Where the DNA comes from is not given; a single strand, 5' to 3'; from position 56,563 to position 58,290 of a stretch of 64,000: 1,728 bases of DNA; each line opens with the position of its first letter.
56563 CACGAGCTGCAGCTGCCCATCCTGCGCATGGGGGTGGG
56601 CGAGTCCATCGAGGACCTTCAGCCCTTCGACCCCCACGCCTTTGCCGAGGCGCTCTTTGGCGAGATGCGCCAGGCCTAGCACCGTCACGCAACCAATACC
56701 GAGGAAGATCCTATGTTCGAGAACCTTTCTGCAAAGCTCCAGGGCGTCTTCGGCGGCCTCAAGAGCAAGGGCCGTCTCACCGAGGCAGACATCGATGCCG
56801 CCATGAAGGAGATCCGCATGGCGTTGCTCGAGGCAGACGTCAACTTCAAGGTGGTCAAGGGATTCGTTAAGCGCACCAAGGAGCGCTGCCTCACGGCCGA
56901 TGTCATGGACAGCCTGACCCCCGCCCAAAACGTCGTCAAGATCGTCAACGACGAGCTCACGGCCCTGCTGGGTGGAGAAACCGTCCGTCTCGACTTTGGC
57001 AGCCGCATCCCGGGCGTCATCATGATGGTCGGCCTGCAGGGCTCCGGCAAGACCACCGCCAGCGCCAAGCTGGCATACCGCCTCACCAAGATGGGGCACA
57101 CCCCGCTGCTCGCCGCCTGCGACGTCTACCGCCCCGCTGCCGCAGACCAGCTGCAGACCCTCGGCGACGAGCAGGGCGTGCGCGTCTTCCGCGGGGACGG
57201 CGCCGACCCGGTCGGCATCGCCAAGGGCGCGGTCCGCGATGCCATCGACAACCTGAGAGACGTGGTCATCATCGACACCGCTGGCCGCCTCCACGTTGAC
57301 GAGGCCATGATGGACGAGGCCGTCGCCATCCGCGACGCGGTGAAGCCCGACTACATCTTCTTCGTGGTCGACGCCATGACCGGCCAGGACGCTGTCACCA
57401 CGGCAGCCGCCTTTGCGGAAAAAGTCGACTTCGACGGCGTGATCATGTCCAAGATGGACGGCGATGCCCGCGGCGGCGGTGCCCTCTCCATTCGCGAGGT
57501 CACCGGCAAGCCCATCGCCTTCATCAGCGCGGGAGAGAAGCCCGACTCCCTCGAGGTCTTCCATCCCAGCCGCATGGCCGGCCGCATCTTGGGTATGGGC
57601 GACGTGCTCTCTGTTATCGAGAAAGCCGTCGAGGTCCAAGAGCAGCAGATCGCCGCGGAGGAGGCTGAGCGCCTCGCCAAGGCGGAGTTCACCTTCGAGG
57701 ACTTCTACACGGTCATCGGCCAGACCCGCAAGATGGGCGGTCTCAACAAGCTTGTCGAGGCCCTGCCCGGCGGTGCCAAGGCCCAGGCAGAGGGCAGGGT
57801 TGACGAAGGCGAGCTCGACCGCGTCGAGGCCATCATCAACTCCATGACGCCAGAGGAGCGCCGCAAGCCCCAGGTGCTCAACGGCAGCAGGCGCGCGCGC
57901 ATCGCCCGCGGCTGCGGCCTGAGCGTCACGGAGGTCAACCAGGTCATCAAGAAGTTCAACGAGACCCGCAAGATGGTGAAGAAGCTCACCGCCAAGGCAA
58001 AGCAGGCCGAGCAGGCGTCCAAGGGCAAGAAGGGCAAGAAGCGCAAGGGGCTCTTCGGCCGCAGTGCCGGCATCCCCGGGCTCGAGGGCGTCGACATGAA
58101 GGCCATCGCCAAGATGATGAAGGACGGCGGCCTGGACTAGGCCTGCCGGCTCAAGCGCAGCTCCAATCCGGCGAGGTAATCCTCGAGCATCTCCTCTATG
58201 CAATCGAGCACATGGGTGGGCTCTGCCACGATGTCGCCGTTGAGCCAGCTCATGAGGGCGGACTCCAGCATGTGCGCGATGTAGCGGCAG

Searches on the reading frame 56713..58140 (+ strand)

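Call 78: search_protein_families(library=pfam, proteins=[window:56713-58140:+], max_evalue=0.00001)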
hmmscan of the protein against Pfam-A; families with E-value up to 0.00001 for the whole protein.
window:56713-58140:+ (475 aa): 3 families
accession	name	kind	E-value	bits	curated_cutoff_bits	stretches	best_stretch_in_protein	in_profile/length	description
PF00448.28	SRP54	-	2.1e-69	233.5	22.7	1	101-294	2-196/196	SRP54-type protein, GTPase domain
PF02978.25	SRP_SPB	-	8.8e-31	106.6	27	1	325-422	1-91/91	Signal peptide binding domain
PF02881.24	SRP54_N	-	4.5e-20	72.1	22.4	1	5-82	1-75/75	SRP54-type protein, helical bundle domain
